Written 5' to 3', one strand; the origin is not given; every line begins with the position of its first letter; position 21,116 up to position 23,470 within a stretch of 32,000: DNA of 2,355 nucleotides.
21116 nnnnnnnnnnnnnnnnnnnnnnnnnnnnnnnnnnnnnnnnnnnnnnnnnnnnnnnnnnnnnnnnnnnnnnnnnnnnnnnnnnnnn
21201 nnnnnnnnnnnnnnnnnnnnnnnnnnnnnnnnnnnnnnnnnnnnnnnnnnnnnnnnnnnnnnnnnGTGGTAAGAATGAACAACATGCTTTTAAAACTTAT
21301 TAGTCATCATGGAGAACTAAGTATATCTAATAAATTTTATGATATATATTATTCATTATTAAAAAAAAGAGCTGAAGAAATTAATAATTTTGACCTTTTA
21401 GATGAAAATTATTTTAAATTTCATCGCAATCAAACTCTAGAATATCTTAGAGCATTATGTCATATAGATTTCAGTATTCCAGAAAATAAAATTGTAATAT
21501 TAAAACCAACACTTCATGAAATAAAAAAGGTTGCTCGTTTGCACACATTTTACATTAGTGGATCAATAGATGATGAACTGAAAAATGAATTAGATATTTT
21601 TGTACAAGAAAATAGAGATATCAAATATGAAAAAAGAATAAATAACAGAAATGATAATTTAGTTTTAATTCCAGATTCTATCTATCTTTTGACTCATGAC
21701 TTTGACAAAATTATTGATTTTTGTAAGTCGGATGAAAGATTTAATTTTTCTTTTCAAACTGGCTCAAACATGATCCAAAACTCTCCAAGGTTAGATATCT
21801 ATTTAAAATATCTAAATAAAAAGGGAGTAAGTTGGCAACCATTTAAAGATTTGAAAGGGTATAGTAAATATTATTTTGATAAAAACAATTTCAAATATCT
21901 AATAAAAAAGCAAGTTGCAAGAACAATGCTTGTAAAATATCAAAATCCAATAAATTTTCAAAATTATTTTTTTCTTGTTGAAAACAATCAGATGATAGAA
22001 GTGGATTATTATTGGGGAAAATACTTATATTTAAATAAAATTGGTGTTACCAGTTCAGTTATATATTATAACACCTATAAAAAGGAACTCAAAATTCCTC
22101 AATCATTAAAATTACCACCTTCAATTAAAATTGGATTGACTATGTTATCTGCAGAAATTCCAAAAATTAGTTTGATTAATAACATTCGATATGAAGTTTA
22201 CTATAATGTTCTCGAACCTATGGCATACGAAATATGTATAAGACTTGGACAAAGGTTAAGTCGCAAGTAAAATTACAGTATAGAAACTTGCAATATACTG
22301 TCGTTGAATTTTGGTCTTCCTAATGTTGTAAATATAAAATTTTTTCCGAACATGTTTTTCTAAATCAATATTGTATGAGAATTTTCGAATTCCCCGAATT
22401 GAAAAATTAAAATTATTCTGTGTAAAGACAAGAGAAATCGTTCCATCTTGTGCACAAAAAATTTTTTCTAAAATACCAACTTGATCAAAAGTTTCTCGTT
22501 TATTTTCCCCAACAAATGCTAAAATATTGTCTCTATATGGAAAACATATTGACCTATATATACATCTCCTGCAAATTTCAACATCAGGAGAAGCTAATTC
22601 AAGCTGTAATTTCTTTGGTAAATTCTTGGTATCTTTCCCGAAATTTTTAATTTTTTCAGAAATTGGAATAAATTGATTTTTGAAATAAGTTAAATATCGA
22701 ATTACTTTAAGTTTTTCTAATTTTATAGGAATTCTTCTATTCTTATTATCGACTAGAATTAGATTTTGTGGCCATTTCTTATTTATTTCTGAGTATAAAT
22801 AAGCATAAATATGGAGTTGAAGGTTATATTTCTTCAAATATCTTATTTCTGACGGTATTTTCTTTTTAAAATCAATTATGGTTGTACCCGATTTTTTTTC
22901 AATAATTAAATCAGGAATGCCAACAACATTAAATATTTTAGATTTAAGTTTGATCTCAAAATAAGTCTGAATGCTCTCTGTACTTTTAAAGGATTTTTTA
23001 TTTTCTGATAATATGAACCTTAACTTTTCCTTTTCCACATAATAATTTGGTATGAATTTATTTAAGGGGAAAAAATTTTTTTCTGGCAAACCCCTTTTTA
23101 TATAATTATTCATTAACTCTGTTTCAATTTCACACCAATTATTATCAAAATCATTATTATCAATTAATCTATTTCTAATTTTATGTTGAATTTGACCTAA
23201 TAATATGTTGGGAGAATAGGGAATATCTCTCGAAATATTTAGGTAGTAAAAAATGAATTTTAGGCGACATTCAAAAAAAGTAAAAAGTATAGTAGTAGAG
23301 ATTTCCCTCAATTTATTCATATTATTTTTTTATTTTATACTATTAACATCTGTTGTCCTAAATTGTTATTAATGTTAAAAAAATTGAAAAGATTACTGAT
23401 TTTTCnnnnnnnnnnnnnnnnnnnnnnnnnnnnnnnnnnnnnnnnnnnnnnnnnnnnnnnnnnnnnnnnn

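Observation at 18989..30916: Druantia-like defence locus with a composition I do not recognise, in a probable archaeon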

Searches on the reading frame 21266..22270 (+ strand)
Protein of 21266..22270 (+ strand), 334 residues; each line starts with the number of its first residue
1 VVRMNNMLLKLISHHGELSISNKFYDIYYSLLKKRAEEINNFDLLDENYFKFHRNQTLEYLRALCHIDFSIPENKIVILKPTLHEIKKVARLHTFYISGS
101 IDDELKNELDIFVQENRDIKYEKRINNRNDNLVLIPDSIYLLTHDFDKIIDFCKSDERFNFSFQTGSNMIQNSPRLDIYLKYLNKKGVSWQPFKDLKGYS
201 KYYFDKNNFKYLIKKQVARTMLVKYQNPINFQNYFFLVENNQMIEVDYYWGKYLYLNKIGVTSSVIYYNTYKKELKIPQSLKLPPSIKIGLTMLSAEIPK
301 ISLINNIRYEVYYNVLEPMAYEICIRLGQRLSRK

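Call 3: search_protein_families(library=pfam, proteins=[window:21266-22270:+], max_evalue=0.01)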
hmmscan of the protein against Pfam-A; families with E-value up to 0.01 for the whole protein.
window:21266-22270:+ (334 aa): 0 families

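Call 4: search_protein_families(library=padloc, proteins=[window:21266-22270:+], max_evalue=0.01)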
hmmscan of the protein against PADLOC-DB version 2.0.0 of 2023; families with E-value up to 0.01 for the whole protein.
window:21266-22270:+ (334 aa): 2 families
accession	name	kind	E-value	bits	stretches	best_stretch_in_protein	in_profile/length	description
PDLC00056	DruL4|DruL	-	1.2e-26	91.3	1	5-332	2-320/330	Unknown function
PDLC00057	DruL4|DruL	-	0.0018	15.7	1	119-332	101-306/309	Unknown function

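Call 10: find_homologous_proteins(query=window:21266-22270:+)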
Query window:21266-22270:+ (334 aa): 1 proteins with E <= 0.001 among 1340 candidates. Only proteins of 183 to 585 residues were searched: fused or split forms outside these lengths cannot appear, so this answer is no evidence that the protein stands alone or is whole; lengths 'longer' or 'shorter' looks for them.
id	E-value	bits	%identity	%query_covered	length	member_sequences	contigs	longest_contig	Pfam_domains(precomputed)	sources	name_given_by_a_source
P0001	8.5e-216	733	100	99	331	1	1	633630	-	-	-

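Call 21: search_protein_families(library=pfam, proteins=[window:21266-22270:+], max_evalue=5)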
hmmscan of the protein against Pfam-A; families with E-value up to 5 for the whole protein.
window:21266-22270:+ (334 aa): 1 family
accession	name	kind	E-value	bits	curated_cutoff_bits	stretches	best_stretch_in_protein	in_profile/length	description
PF21471.3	Reelin_subrepeat-B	-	0.012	15.8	27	1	156-206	37-82/127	Reelin subrepeat B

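Call 26: find_homologous_proteins(query=A1)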
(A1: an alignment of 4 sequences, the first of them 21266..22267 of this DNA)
Query A1 (4 sequences) (334 aa, profile of the alignment): 10 proteins with E <= 0.001 among 4713 candidates. Only proteins of 179 to 595 residues were searched: fused or split forms outside these lengths cannot appear, so this answer is no evidence that the protein stands alone or is whole; lengths 'longer' or 'shorter' looks for them.
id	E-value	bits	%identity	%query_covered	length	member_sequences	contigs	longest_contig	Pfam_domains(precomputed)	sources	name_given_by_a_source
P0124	1.7e-144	499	19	84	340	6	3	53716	-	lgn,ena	-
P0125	3.7e-132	458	21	84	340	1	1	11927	-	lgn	-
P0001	9.0e-124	431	100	99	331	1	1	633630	-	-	-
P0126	4.8e-111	389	19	98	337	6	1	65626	-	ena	-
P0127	6.8e-109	382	24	29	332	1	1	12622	-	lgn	-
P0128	1.0e-108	381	19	65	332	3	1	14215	-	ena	-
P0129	2.3e-105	370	26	25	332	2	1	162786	-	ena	-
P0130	3.2e-103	363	17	76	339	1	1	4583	-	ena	-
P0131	5.4e-98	346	26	33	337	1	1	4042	-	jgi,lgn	jgi:hypothetical protein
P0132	9.3e-61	224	22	89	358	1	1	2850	-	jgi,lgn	-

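Call 46: predict_structure(alignment_id=A3)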
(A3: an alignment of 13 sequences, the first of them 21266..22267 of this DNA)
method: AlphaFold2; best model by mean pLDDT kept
length: 334 residues; sequences in the alignment: 13
mean_pLDDT: 76.9   pTM: 0.75
mean pLDDT of the five models: 76.9, 73.9, 68.8, 66.2, 62.8
residues with pLDDT >= 90: 10; 70-90: 244; 50-70: 55; < 50: 25
segments of 3 or more residues with pLDDT < 50: 181-203
pLDDT, mean of each block of 10 residues (from residue 1): 69 86 87 84 80 85 87 80 80 86 86 88 68 76 87 85 72 66 43 44 55 61 73 75 74 77 74 87 84 84 85 88 83 64
secondary structure, 60 per line:
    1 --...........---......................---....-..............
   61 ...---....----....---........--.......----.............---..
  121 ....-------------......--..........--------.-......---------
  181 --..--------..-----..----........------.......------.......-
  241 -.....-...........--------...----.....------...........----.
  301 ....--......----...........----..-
elements in order: H3-13 E17-19 H20-38 H42-45 H47-63 E67-70 E75-78 E82-89 E92-98 H103-115 E119-124 E138-143 H146-155 H166-171 E209-213 E220-226 E233-239 E242-246 H248-258 E267-269 E274-278 H285-295 E300-304 E307-312 H317-327

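Call 52: fold_search(model_id=the predicted structure, library=pdb)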
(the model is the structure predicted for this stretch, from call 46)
No match with E <= 0.001 here; weaker rows may still be real.
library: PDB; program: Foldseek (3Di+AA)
matches with E <= 10: 500; with E <= 0.001: 0
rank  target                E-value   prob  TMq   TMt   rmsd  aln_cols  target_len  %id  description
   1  8ppl_Ip               2.9e-02  0.99  0.19  0.49   4.6        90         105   12  MERS-CoV Nsp1 bound to the human 43S pre-initiation complex (released 2023-10-18)
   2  9bln_W                5.7e-02  0.96  0.18  0.55   4.7        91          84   14  The structure of human Pdcd4 bound to the 40S-eIF4A-eIF3-eIF1 complex (released 2024-09-04)
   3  6zp4_Z                6.0e-02  0.97  0.19  0.47   4.2        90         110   12  SARS-CoV-2 Nsp1 bound to a human 43S preinitiation ribosome complex - state 2 (released 2020-07-29)
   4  1rq0_A                6.4e-02  0.07  0.11  0.11  21.8       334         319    9  Crystal structure of peptide releasing factor 1 (released 2004-08-17)
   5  6gsm_m                7.6e-02  0.94  0.19  0.53   5.2       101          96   12  Structure of a partial yeast 48S preinitiation complex in open conformation. (released 2019-07-31)
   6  5gv2_C                1.2e-01  0.14  0.16  0.17  21.6       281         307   10  Crystal structure of Arginine-bound CASTOR1 from Homo sapiens (released 2017-09-06)
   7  8xxn_C1               1.2e-01  0.94  0.19  0.55   4.2        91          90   13  Cryo-EM structure of the human 43S ribosome with PDCD4 (released 2024-05-01)
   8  5gt7_A                1.5e-01  0.12  0.15  0.17  22.0       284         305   10  Crystal Structure of Arg-bound CASTOR1 (released 2017-08-23)
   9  6zvj_N                1.5e-01  0.80  0.17  0.49   4.6        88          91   11  Structure of a human ABCE1-bound 43S pre-initiation complex - State II (released 2020-10-07)
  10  6jt0_A                1.6e-01  0.10  0.14  0.09  20.2       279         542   10  Structure of human soluble guanylate cyclase in the unliganded state (released 2019-08-28)
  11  8bz5_B                1.6e-01  0.06  0.13  0.09  22.4       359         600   10  Crystal structure of the L. monocytogenes RmlT in complex with HEPES (released 2023-12-27)
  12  4bts_AF               1.8e-01  0.91  0.19  0.55   4.3        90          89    7  THE CRYSTAL STRUCTURE OF THE EUKARYOTIC 40S RIBOSOMAL SUBUNIT IN COMPLEX WITH EIF1 AND EIF1A (released 2013-07-17)
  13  3j80_j                1.9e-01  0.92  0.18  0.57   4.1        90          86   12  CryoEM structure of 40S-eIF1-eIF1A preinitiation complex (released 2014-11-05)
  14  2ab5_B                2.0e-01  0.10  0.14  0.17  20.2       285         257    8  bI3 LAGLIDADG Maturase (released 2005-08-30)
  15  5gs9_D                2.0e-01  0.08  0.16  0.18  21.7       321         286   11  Crystal structure of CASTOR1-arginine (released 2016-09-28)
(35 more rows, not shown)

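Call 81: find_encoding_contigs(protein=P0124, flank=10000, max_places=1)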
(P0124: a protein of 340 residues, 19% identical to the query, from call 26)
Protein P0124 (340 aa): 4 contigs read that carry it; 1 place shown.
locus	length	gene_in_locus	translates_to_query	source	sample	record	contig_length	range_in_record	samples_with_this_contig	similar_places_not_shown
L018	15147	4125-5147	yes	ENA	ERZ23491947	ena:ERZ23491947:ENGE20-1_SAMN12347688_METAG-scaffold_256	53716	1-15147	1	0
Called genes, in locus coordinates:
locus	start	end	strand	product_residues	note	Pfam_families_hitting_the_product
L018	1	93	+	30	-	?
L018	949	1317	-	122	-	-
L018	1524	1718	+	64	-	-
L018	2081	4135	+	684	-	-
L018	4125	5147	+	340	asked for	-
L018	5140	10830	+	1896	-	PF00270:DEAD, PF27116:YjiV_N, PF00271:Helicase_C (weak), PF09369:MZB (weak)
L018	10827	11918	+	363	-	PF12705:PDDEXK_1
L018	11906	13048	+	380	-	PF00145:DNA_methylase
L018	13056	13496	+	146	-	PF03852:Vsr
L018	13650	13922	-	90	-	-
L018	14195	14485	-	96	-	PF15731:MqsA_antitoxin (weak), PF01381:HTH_3, PF13560:HTH_31 (weak)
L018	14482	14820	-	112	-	PF06296:RelE (weak)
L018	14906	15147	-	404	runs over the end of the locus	PF13356:Arm-DNA-bind_3, PF00589:Phage_integrase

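Call 82: find_encoding_contigs(protein=P0126, flank=10000, max_places=1)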
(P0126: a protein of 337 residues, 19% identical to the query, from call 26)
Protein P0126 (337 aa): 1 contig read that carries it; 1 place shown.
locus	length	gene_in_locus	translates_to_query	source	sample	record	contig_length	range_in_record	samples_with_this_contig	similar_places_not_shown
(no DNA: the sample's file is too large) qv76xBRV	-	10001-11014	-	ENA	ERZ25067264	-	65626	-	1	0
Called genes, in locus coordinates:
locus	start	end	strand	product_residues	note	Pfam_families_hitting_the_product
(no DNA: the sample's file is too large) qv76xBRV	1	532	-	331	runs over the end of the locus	PF04977:DivIC (faint)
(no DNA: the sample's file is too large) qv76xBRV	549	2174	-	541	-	-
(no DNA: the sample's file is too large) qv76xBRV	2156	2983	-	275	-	-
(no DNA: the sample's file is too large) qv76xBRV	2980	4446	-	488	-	-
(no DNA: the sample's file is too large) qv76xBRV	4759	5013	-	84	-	-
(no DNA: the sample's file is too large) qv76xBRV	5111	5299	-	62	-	-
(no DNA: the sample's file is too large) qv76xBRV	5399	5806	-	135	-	-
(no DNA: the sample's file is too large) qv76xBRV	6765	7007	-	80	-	-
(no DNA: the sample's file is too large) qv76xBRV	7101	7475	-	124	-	PF01797:Y1_Tnp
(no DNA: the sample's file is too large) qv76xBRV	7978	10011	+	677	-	-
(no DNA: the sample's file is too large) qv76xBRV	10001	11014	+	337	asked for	-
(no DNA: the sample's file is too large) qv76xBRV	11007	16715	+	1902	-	PF00270:DEAD, PF27116:YjiV_N (weak), PF00271:Helicase_C (faint), PF09369:MZB (weak)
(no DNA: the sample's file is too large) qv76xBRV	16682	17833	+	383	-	PF12705:PDDEXK_1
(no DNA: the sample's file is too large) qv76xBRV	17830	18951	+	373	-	PF00145:DNA_methylase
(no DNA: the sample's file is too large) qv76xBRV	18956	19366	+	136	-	PF03852:Vsr, PF18741:MTES_1575 (faint)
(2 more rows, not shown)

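Call 83: find_encoding_contigs(protein=P0129, flank=10000, max_places=1)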
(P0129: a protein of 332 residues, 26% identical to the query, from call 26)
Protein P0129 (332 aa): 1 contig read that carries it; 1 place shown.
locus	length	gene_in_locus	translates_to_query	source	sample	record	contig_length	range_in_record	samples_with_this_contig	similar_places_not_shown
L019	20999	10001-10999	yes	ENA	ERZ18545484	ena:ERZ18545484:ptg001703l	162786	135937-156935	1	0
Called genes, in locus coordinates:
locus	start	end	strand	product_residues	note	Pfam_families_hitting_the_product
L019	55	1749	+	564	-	PF13620:CarboxypepD_reg (weak), PF13860:FlgD_ig, PF00404:Dockerin_1 (faint), PF17618:SL4P (faint), PF24684:Vgb_lyase, PF08450:SGL (faint), PF22807:TrAA12 (faint), PF00058:Ldl_recept_b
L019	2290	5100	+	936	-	-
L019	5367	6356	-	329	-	-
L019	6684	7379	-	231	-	PF02586:SRAP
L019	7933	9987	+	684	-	-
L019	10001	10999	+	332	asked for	-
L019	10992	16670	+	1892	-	PF00270:DEAD, PF27116:YjiV_N (weak), PF00271:Helicase_C (weak), PF09369:MZB (weak)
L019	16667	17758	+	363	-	PF12705:PDDEXK_1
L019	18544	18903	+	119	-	PF00145:DNA_methylase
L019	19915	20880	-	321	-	PF00145:DNA_methylase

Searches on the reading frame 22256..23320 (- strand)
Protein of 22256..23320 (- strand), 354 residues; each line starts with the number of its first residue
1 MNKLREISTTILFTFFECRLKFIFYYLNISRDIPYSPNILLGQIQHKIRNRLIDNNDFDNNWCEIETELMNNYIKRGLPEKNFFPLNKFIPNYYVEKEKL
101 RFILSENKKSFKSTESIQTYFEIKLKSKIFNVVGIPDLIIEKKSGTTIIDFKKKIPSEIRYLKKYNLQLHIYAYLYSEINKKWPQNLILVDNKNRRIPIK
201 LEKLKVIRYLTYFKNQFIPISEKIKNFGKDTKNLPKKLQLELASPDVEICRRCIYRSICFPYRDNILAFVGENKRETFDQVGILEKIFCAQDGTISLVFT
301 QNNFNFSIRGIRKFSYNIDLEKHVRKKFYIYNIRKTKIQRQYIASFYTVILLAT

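Call 3: search_protein_families(library=pfam, proteins=[window:22256-23320:-], max_evalue=0.01)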
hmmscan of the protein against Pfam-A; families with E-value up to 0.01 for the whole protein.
window:22256-23320:- (354 aa): 1 family
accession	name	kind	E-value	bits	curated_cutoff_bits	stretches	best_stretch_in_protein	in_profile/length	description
PF12705.13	PDDEXK_1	-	4.4e-16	60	22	1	7-259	2-246/247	PD-(D/E)XK nuclease superfamily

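Call 4: search_protein_families(library=padloc, proteins=[window:22256-23320:-], max_evalue=0.01)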
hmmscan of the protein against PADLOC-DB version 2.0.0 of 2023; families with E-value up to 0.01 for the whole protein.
window:22256-23320:- (354 aa): 12 families
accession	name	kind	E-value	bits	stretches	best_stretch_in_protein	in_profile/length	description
PDLC00059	DruK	-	1.3e-12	45.6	1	116-345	110-315/326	PD-(D/E)XK nuclease superfamily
PDLC00060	DruK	-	2.1e-11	41.7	1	7-262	2-262/347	PD-(D/E)XK nuclease superfamily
PDLC02410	Aga_Cas4-like_Nuc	-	8e-10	36.9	1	104-259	106-250/255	Class II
PDLC01250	Cas4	-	3.5e-08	31.9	1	106-259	40-167/168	"CAS-I,CAS-II,CAS-III,CAS-IV,CAS-V,CAS-VI; acquisition_associated"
PDLC02083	Cas4_II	-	3.8e-07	28.7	1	109-208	53-147/186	-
PDLC00943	Cas4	-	7.3e-07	27.3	1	108-259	42-178/180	CRISPR-associated protein Cas4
PDLC02406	Aga_Cas4-like_Nuc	-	6.8e-06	23.8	1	108-260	147-304/308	Class II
PDLC00058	DruK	-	3.9e-05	20.5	0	120-195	144-222/388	PD-(D/E)XK nuclease superfamily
PDLC00944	Cas4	-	0.00015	20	1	98-259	33-176/177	Cas4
PDLC01747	Cas1g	-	0.00037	17.2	1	115-261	46-178/523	-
PDLC01447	Cas4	-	0.0041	15.6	0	103-261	30-159/161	"CAS-I,CAS-II,CAS-III,CAS-IV,CAS-V,CAS-VI; acquisition_associated"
PDLC02085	Cas4a2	-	0.0055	15.1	0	118-259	49-161/166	-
